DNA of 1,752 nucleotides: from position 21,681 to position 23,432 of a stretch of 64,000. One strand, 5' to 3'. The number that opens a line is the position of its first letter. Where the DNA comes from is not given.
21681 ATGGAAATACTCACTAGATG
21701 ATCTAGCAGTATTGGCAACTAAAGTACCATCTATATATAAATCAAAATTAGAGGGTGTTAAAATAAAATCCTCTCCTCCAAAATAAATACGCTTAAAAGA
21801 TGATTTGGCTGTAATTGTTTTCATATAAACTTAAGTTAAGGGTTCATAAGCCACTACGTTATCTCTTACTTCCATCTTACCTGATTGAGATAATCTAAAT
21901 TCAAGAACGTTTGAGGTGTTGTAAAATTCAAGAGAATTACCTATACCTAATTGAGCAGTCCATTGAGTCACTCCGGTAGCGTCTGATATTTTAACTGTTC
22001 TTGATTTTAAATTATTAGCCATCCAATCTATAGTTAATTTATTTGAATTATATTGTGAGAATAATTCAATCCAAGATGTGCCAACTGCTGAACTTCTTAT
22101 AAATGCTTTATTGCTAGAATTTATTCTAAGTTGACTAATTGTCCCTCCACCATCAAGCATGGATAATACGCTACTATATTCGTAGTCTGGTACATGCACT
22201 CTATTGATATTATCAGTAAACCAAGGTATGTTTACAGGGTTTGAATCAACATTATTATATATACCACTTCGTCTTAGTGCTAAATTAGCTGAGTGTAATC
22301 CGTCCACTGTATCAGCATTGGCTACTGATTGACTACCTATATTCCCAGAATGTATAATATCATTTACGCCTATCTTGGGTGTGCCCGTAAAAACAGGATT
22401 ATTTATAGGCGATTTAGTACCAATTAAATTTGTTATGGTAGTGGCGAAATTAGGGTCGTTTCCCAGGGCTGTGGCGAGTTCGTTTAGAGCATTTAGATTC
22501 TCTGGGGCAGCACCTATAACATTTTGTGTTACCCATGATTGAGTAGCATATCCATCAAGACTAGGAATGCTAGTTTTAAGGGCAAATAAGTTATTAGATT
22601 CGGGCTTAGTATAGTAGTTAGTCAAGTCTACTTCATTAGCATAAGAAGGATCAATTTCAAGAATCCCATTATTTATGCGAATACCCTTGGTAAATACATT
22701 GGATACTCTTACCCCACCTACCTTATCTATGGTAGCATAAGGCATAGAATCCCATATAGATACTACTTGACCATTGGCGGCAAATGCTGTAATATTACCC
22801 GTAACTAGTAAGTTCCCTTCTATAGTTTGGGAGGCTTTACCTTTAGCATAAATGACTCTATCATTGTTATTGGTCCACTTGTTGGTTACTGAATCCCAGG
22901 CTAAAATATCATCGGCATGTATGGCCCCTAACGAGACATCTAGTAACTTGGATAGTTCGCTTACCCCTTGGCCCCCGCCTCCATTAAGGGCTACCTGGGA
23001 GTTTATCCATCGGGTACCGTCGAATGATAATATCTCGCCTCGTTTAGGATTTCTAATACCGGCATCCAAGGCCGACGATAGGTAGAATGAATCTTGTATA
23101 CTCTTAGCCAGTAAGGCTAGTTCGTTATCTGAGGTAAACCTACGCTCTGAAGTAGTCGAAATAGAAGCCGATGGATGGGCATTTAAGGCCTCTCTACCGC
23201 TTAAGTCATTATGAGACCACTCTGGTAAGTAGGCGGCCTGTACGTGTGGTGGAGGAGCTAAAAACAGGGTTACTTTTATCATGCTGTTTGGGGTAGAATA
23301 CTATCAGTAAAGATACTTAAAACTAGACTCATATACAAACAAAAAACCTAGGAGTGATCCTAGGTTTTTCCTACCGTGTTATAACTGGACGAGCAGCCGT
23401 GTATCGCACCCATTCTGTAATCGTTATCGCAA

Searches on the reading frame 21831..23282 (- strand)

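Call 10: search_protein_families(library=phrogs, proteins=[window:21831-23282:-])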
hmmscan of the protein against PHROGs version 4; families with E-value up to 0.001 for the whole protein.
window:21831-23282:- (483 aa): 19 families
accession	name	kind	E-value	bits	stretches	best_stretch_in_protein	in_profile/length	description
phrog_1197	-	tail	5.9e-14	53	1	252-290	199-237/715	tail protein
phrog_2631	-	tail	5.4e-13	49.4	1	246-294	372-423/644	tail fiber protein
phrog_4209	-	tail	8.1e-13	49.1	1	238-310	56-129/406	tail fiber protein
phrog_7032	-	tail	9.6e-12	44.8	1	255-297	289-331/866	tail fiber protein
phrog_23820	-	tail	2.3e-11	45.1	1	252-292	109-149/221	tail fiber protein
phrog_8713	-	tail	2.7e-11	44.2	1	254-296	432-474/509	tail fiber protein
phrog_38759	-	unknown function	4.2e-10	39.7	1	254-309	205-263/920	-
phrog_7765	-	unknown function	2.1e-09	37.2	1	251-325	239-313/578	-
phrog_21962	-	tail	8.3e-09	36.1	1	249-300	154-205/321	tail protein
phrog_454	-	tail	9.1e-09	35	1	255-295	398-438/1376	tail fiber protein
phrog_863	-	tail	2.1e-08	34.6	1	251-308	33-90/690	tail fiber assembly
phrog_327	-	tail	4.2e-08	34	1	183-415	200-343/618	tail protein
phrog_24456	-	tail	5.4e-08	32.4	1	219-291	307-382/972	tail fiber protein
phrog_32311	-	unknown function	9.5e-08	32.3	1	255-299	292-336/577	-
phrog_35174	-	unknown function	1.1e-06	28.6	1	249-284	147-182/613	-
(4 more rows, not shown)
